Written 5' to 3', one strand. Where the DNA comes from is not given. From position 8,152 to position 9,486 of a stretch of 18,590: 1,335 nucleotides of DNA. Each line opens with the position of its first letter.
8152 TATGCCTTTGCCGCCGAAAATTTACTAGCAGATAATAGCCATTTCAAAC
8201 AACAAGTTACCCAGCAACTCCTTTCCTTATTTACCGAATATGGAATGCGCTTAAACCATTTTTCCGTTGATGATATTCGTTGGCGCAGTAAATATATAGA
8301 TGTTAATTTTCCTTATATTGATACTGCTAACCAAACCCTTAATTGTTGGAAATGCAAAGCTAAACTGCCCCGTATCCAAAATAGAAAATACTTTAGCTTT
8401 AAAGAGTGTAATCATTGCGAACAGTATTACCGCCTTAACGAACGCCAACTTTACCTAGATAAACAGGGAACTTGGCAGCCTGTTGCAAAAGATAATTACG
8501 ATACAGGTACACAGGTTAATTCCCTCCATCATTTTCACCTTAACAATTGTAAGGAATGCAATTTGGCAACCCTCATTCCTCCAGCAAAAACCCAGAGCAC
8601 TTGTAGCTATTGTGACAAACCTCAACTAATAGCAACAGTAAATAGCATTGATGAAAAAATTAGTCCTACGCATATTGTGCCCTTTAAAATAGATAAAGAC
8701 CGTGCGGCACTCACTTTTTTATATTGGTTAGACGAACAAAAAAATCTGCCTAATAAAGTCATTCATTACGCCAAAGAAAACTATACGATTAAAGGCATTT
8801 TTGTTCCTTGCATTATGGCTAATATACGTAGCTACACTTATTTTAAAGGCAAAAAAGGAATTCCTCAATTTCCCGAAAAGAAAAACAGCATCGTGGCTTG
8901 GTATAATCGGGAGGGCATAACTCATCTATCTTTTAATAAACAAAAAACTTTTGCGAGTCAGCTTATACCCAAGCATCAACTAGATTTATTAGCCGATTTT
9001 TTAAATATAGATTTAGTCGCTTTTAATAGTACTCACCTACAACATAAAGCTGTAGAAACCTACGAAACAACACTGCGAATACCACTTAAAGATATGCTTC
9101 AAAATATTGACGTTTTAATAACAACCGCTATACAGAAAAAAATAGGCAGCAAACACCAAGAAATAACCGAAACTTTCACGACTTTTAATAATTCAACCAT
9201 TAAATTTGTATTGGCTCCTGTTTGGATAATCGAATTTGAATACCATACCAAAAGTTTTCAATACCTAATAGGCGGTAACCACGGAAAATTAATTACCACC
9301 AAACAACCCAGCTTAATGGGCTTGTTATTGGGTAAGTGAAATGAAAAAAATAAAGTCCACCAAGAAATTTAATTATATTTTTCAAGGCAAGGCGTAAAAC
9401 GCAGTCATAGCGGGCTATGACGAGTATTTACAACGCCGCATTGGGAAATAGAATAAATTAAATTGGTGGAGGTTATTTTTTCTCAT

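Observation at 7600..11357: Tandem paralog pair: soluble SPFH-like domain fused to two zinc ribbons and an unplaceable C-terminal domain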

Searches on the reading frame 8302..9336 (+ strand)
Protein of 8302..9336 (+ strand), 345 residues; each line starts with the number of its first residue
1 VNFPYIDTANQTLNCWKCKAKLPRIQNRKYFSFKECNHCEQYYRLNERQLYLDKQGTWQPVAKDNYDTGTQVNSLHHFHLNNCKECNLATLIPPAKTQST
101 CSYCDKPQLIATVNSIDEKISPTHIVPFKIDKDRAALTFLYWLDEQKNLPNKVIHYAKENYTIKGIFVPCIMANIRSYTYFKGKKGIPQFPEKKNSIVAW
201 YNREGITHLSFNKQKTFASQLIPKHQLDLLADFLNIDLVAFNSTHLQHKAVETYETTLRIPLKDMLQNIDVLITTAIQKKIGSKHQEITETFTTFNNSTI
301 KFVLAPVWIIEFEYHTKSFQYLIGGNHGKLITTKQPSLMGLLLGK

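Call 6: search_protein_families(library=pfam, proteins=[window:8302-9336:+], max_evalue=10)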
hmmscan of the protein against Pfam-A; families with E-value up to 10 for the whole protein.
window:8302-9336:+ (345 aa): 7 families
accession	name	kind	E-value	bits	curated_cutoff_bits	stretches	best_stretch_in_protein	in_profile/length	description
PF11289.13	bCoV_viroporin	-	0.0061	16.5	27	1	13-76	128-194/273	Betacoronavirus viroporin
PF01155.25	HypA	-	0.12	12.9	28.9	1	6-42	64-95/112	Hydrogenase/urease nickel incorporation, metallochaperone, hypA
PF19134.6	DUF5817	-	2.9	8.4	31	1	83-112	6-35/57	Domain of unknown function (DUF5817)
PF12773.13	DZR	-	3.2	8.4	27.3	1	11-46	11-37/45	Double zinc ribbon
PF02146.23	SIR2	-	3.9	7.8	24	1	185-290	8-107/180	Sir2 family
PF20120.5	DUF6510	-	5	7.5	26.4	0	34-57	27-50/86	Family of unknown function (DUF6510)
PF14353.12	CpXC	-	6.6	7.2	25.4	0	23-74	28-78/121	CpXC protein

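Call 19: search_protein_representatives(alignment_id=A1)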
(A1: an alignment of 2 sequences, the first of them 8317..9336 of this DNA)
Query: 2 sequences, 346 profile positions. Proteins with E-value up to 0.001 (for the whole library): 1982; up to 1e-10: 614; up to 1e-30: 2. The best 150 are listed.
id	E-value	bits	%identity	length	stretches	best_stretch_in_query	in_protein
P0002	8.8e-203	689.2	-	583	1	1-346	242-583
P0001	7.0e-201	683.0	-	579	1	1-340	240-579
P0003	3.7e-29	118.3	-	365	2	74-325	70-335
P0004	3.8e-29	118.2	-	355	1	10-327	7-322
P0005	1.5e-28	116.3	-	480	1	8-325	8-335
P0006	2.3e-28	115.7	-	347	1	67-328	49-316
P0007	4.1e-28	114.8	-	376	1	72-325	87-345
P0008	4.4e-28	114.7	-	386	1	66-325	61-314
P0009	2.1e-27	112.5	-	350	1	75-326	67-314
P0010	3.9e-27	111.6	-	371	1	5-325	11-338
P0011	4.1e-27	111.6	-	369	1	72-326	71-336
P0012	1.4e-26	109.8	-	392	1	10-327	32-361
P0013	1.8e-26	109.5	-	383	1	74-325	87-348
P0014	7.8e-26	107.3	-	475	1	72-325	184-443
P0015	1.1e-25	106.8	-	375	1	70-325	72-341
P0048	1.9e-22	96.2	-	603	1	31-325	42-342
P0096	1.3e-19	86.8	-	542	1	74-328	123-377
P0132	7.6e-18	81.1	-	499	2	76-325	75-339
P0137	9.2e-18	80.8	-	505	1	53-327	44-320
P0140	1.3e-17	80.3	-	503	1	30-325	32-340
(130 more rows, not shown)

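Call 21: search_protein_families(library=pfam, proteins=[P0003, P0004, P0005, P0010, P0014, P0048, P0096, P0132, P0137, P0140], max_evalue=0.01)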
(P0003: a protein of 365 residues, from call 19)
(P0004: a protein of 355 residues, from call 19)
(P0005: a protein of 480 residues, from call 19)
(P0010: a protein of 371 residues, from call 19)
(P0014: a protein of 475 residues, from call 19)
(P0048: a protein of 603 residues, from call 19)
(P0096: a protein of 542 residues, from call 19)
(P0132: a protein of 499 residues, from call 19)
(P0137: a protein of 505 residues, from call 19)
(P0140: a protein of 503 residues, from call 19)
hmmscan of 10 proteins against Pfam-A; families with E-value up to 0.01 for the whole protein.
P0003 (365 aa): 1 family
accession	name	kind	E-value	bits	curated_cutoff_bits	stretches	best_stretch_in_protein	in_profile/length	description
PF01155.25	HypA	-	0.0045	17.4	28.9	0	10-47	69-104/112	Hydrogenase/urease nickel incorporation, metallochaperone, hypA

P0004 (355 aa): 1 family
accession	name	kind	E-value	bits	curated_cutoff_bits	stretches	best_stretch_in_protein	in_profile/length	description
PF23455.1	DUF7129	-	0.0072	16.5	30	0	68-94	12-36/45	Domain of unknown function (DUF7129)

P0005 (480 aa): 1 family
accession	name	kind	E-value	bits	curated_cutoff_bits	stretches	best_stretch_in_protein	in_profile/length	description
PF07754.17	HVO_2753_ZBP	-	0.0044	17.2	33.2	1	74-111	1-38/46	Small zinc finger protein HVO_2753-like, Zn-binding pocket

P0010 (371 aa): 3 families
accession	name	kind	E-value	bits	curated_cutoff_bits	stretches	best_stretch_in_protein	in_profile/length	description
PF12773.13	DZR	-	0.00018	22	27.3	0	9-43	8-36/45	Double zinc ribbon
PF09297.16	Zn_ribbon_NUD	-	0.0066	16.6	24.8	0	16-39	6-29/32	NADH pyrophosphatase zinc ribbon domain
PF01155.25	HypA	-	0.0083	16.6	28.9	0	74-107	66-97/112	Hydrogenase/urease nickel incorporation, metallochaperone, hypA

P0014 (475 aa): 5 families
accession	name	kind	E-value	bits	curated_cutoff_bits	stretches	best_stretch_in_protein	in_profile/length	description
PF13453.11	Zn_ribbon_TFIIB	-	1.2e-19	69.8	22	2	66-108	1-38/41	Transcription factor zinc-finger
PF23547.1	Zn_ribbon_FGT1_1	-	0.0002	21.3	27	1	129-154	4-29/35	FORGETTER1 first zinc ribbon domain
PF23137.1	HVO_0758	-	0.0019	18.4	27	0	63-98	19-52/55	HVO_0758 mu-protein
PF01197.23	Ribosomal_L31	-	0.0034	18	27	0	4-40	9-45/65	Ribosomal protein L31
PF23548.1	Zn_ribbon_FGT1_2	-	0.0039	17.2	27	1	127-154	2-29/35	FORGETTER1 second zinc ribbon domain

P0048 (603 aa): 3 families
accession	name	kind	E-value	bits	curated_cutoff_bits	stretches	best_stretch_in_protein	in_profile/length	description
PF01155.25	HypA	-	0.00067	20.1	28.9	0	83-118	69-104/112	Hydrogenase/urease nickel incorporation, metallochaperone, hypA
PF18547.6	HalOD2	-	0.0011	19.2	27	0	36-53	28-45/52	Halobacterial output domain 2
PF03604.18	Zn_ribbon_RPAB4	-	0.0032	17.6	24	0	23-47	2-25/32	DNA directed RNA polymerase, 7 kDa subunit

P0096 (542 aa): 2 families
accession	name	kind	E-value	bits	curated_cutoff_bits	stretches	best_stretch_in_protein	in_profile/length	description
PF08271.17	Zn_Ribbon_TF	-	9.3e-06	25.6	29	1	20-43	2-26/43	TFIIB zinc-binding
PF06221.18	zf-C2HC5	-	0.0083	16.5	25.8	0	126-155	19-47/54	Putative zinc finger motif, C2HC5-type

P0132 (499 aa): 3 families
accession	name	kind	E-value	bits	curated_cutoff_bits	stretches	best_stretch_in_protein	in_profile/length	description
PF01667.23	Ribosomal_S27e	-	5.1e-05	23.3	24.5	0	73-103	6-37/55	Ribosomal protein S27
PF18319.7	Zn_ribbon_PriA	-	0.00011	22.5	26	1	13-38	1-26/27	PriA DNA helicase Cys-rich region (CRR) domain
PF08271.17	Zn_Ribbon_TF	-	0.0012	18.8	29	1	13-36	3-27/43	TFIIB zinc-binding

P0137 (505 aa): 7 families
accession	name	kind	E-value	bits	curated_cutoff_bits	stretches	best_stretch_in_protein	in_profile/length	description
PF08271.17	Zn_Ribbon_TF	-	3.2e-05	23.8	29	0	1-26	1-27/43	TFIIB zinc-binding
PF12773.13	DZR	-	6.9e-05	23.4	27.3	0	65-101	10-40/45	Double zinc ribbon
PF07191.17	Zn_ribbon_6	-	0.00054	20.3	25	0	2-32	2-30/67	Double zinc ribbon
PF09723.15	Zn_ribbon_8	-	0.0037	17.7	34.4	0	68-94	6-36/41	Zinc ribbon domain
PF22289.1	DmmA-like_C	-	0.0037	17.6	27.4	0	3-27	4-27/44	Dimethylamine monooxygenase subunit DmmA-like, C-terminal domain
PF01155.25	HypA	-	0.0084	16.6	28.9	0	67-95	70-96/112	Hydrogenase/urease nickel incorporation, metallochaperone, hypA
PF07754.17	HVO_2753_ZBP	-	0.0098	16.1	33.2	1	70-97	1-28/46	Small zinc finger protein HVO_2753-like, Zn-binding pocket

P0140 (503 aa): 1 family
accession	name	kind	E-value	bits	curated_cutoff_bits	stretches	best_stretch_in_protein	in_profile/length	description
PF23548.1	Zn_ribbon_FGT1_2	-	0.00012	22.1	27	0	15-37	5-27/35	FORGETTER1 second zinc ribbon domain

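Call 28: find_homologous_proteins(query=A2, max_evalue=0.00001)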
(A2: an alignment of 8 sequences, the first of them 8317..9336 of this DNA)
Query A2 (8 sequences) (340 aa, profile of the alignment): 2509 proteins with E <= 0.00001 among 6435 candidates; the best 120 are listed.
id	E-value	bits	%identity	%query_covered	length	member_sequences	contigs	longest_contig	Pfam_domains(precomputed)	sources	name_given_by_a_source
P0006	1.7e-136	473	21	88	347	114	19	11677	-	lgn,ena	-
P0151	1.1e-128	447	23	73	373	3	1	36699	PF14354.14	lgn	-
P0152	7.1e-128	445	26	77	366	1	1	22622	-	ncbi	-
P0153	7.6e-127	441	24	73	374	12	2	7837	PF14354.14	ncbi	-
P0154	5.8e-126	439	22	88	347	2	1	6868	-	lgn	-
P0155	1.3e-125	437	23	87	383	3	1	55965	PF11781.14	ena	-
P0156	4.5e-125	436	22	76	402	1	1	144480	PF09297.17,PF11781.14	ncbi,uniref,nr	ncbi:TFIIB-type zinc finger domain-containing protein [Roseibacterium sp. SDUM158016]|uniref:TFIIB-t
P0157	6.9e-125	435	26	73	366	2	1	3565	-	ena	-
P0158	7.1e-125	435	26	73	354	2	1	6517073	-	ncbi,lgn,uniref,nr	ncbi:conserved hypothetical protein [Desulfatibacillum aliphaticivorans]|uniref:Primosomal protein N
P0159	1.2e-124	434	23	87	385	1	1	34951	PF11781.14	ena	-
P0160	1.4e-124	434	22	73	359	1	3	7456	-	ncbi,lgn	ncbi:MAG: hypothetical protein ACE5G0_17600 [Rhodothermales bacterium]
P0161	1.5e-124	434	21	77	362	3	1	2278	-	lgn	-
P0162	2.4e-124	433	25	77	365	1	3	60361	-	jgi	-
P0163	3.4e-124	433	25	73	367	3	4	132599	-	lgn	-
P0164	4.1e-124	432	23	73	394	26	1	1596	-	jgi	jgi:DNA-directed RNA polymerase subunit M/transcription elongation factor TFIIS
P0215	3.9e-122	426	22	87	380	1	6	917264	PF11781.14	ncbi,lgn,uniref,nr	ncbi:TFIIB-type zinc finger domain-containing protein [Phaeobacter gallaeciensis]|uniref:TFIIB-type 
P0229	7.9e-122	425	21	95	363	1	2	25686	-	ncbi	ncbi:MAG: hypothetical protein AAGI71_14345 [Bacteroidota bacterium]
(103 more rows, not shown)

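Call 30: find_encoding_contigs(protein=P0158, flank=6000, max_places=2)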
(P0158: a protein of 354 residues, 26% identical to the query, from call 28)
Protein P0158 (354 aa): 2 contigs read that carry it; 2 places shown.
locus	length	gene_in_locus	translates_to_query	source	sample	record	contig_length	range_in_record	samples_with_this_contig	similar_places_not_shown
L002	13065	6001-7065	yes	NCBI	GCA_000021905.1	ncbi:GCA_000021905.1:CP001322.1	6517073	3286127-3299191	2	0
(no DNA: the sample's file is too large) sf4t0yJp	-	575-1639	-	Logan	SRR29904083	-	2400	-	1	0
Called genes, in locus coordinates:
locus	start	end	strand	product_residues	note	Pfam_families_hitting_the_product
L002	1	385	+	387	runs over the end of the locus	PF01925:TauE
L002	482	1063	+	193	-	-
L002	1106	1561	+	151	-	-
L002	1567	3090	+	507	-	PF00512:HisKA, PF02518:HATPase_c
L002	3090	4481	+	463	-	PF00072:Response_reg, PF00158:Sigma54_activat, PF14532:Sigma54_activ_2, PF00004:AAA (weak), PF07724:AAA_2 (weak), PF07728:AAA_5, PF25601:AAA_lid_14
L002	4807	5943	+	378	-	PF13421:Band_7_1, PF01145:Band_7, PF14237:GYF_2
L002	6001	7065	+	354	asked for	-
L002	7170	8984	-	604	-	PF00654:Voltage_CLC, PF00571:CBS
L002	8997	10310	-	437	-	PF00155:Aminotran_1_2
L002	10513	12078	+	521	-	PF07724:AAA_2 (faint), PF00158:Sigma54_activat, PF01078:Mg_chelatase (faint), PF14532:Sigma54_activ_2, PF07728:AAA_5 (weak), PF25601:AAA_lid_14, PF02954:HTH_8 (weak)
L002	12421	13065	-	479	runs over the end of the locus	PF11794:HpaB_N, PF03241:HpaB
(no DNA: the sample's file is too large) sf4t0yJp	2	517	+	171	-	?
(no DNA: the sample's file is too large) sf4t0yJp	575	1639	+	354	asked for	-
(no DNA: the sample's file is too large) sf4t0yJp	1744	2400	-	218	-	?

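Call 31: find_encoding_contigs(protein=P0229, flank=6000, max_places=2)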
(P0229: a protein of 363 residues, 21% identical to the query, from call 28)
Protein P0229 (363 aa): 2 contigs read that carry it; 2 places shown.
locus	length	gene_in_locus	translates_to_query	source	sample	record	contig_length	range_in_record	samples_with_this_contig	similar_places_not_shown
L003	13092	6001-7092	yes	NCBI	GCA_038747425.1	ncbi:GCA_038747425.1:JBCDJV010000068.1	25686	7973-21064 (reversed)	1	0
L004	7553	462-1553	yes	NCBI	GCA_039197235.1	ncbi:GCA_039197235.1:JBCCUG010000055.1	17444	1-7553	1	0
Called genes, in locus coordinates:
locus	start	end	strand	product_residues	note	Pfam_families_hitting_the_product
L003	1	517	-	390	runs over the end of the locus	PF01627:Hpt (weak), PF00072:Response_reg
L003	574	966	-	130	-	PF00072:Response_reg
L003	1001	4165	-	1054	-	PF08448:PAS_4, PF13188:PAS_8 (faint), PF00989:PAS (faint), PF08448:PAS_4, PF00512:HisKA, PF02518:HATPase_c, PF13581:HATPase_c_2 (weak), PF00072:Response_reg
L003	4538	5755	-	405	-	-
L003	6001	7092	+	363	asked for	-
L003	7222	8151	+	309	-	PF00582:Usp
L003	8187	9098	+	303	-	PF00582:Usp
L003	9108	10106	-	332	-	PF03372:Exo_endo_phos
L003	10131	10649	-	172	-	PF04978:MST (weak), PF12867:DinB_2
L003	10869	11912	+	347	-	PF14512:TM1586_NiRdase (faint), PF00881:Nitroreductase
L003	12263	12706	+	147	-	PF00515:TPR_1 (faint), PF07719:TPR_2 (faint), PF13181:TPR_8 (faint)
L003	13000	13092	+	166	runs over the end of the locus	PF01844:HNH, PF13395:HNH_4, PF14279:HNH_5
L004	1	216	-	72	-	?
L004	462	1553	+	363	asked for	-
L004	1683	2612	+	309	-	PF00582:Usp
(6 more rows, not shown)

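Call 32: find_encoding_contigs(protein=P0215, flank=6000, max_places=2)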
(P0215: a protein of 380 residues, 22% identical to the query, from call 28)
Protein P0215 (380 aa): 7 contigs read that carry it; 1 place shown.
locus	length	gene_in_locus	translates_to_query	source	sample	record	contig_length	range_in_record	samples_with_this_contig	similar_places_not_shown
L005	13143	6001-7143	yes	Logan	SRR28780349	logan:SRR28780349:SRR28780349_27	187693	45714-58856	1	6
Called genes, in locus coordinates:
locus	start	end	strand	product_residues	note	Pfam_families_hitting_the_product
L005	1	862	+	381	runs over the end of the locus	PF01479:S4, PF00849:PseudoU_synth_2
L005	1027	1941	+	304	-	PF10112:Halogen_Hydrol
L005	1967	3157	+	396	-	PF05816:TelA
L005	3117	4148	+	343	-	PF11150:DUF2927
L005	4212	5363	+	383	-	PF13421:Band_7_1, PF01145:Band_7, PF14237:GYF_2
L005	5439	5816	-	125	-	PF13682:CZB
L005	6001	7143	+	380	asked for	PF11781:Zn_ribbon_RRN7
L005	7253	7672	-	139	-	PF00011:HSP20, PF17886:ArsA_HSP20 (weak)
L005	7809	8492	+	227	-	PF00881:Nitroreductase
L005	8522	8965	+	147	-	PF02580:Tyr_Deacylase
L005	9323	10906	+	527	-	PF00496:SBP_bac_5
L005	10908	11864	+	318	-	PF19300:BPD_transp_1_N, PF00528:BPD_transp_1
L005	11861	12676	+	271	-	PF00528:BPD_transp_1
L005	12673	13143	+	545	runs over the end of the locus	PF03193:RsgA_GTPase (faint), PF00005:ABC_tran, PF13555:AAA_29 (faint), PF13304:AAA_21 (faint), PF13401:AAA_22 (faint), PF08352:oligo_HPY (faint), PF02463:SMC_N (weak), PF00005:ABC_tran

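Call 49: find_related_loci(query=A5, collection=metagenome_contigs, flank=6000)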
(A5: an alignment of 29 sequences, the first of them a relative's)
Query A5 (354 aa) in metagenome_contigs; peptide patterns used: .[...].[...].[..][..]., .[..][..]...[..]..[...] (x = any residue, [..] = any of these).
600 stretches matched a pattern (row limit reached: there are more); 575 encode a relative of the query (tblastn E <= 1e-3); the best 80 are kept; 80 distinct loci.
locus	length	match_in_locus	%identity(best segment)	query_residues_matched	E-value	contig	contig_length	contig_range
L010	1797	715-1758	54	4-343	1e-136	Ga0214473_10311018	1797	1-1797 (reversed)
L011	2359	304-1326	54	1-332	1e-132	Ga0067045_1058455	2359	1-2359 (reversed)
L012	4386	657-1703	54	3-342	1e-125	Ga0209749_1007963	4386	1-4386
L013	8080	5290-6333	52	4-351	2e-123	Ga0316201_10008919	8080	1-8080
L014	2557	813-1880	51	3-353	2e-129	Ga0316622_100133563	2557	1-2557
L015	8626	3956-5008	53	6-347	3e-122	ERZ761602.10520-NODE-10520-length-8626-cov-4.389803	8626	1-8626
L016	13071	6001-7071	49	4-352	4e-122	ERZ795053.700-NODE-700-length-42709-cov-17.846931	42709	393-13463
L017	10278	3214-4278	52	4-343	5e-122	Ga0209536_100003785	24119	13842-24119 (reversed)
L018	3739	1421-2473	53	5-348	2e-124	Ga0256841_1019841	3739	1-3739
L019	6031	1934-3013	52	4-349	3e-121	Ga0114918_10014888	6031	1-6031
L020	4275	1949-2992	50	4-343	1e-122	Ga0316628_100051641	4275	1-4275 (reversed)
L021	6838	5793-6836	52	2-341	2e-121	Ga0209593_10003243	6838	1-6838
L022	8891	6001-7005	53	4-330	5e-121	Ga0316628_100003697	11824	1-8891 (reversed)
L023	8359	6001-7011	52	4-332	5e-121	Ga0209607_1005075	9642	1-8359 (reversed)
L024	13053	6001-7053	51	5-349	5e-120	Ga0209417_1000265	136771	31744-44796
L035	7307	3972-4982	53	5-332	9e-116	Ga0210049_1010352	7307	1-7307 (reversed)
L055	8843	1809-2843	48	5-343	1e-109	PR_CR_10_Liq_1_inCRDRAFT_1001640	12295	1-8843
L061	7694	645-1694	46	1-341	6e-109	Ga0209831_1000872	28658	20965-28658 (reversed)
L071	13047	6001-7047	47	6-346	7e-108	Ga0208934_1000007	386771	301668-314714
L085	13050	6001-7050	47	6-349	6e-106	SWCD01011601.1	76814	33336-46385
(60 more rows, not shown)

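Call 63: search_protein_families(library=pfam, proteins=[L071:1304-2434:+, L071:3126-4571:+, L085:2216-3469:+, L055:4200-4778:+, L061:5131-7503:+, L085:10948-12066:+, L035:1280-2446:+, L071:4648-5916:+], max_evalue=0.0001)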
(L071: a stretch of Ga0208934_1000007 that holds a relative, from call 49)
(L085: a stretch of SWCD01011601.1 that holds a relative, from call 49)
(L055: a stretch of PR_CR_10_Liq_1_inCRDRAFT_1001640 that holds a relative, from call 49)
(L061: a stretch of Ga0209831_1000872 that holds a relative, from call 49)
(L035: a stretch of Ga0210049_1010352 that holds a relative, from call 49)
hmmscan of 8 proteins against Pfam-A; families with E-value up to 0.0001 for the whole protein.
L071:1304-2434:+ (377 aa): 1 family
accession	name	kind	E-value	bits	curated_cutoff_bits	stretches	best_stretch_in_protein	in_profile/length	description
PF10112.14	Halogen_Hydrol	-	4.3e-23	82.7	29.8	1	187-360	8-191/191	5-bromo-4-chloroindolyl phosphate hydrolysis protein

L071:3126-4571:+ (482 aa): 1 family
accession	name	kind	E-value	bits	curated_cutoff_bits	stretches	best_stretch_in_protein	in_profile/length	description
PF11150.13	DUF2927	-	1.6e-56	192.1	26.2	1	252-470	3-205/206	Protein of unknown function (DUF2927)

L085:2216-3469:+ (418 aa): 1 family
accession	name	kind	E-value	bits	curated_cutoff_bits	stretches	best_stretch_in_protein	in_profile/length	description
PF05816.16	TelA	-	1.5e-108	363.2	30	1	67-398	2-331/332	Toxic anion resistance protein (TelA)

L055:4200-4778:+ (193 aa): 1 family
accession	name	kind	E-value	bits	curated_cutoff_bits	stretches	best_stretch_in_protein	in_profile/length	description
PF02580.21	Tyr_Deacylase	-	1.2e-55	188.2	25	1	48-190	1-144/144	D-Tyr-tRNA(Tyr) deacylase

L061:5131-7503:+ (791 aa): 3 families
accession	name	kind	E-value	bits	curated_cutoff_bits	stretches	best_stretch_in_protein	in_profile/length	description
PF00005.33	ABC_tran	-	1.5e-29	103.7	25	1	451-594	1-136/137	ABC transporter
PF08402.16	TOBE_2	-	1.7e-11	44.5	21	1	708-785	1-75/76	TOBE domain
PF13304.12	AAA_21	-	1.7e-08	35.3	27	0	572-628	243-301/304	AAA domain, putative AbiEii toxin, Type IV TA system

L085:10948-12066:+ (373 aa): 1 family
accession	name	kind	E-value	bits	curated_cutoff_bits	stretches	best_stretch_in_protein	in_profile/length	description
PF00294.29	PfkB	-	1.4e-39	136.7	25.8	1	73-369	2-299/302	pfkB family carbohydrate kinase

L035:1280-2446:+ (389 aa): 1 family
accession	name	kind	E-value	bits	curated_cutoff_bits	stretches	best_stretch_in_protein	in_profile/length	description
PF01327.26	Pep_deformylase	-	1e-56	191.3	22.8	2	233-388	3-150/156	Polypeptide deformylase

L071:4648-5916:+ (423 aa): 3 families
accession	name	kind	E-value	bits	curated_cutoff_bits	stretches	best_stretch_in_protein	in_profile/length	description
PF13421.11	Band_7_1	-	5.9e-100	333.6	24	1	78-287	1-210/211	SPFH domain-Band 7 family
PF14237.11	GYF_2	-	5.2e-20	71.4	25.8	1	359-408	1-50/50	GYF domain 2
PF01145.31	Band_7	-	3.1e-14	53.8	23.6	1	95-284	2-159/176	SPFH domain / Band 7 family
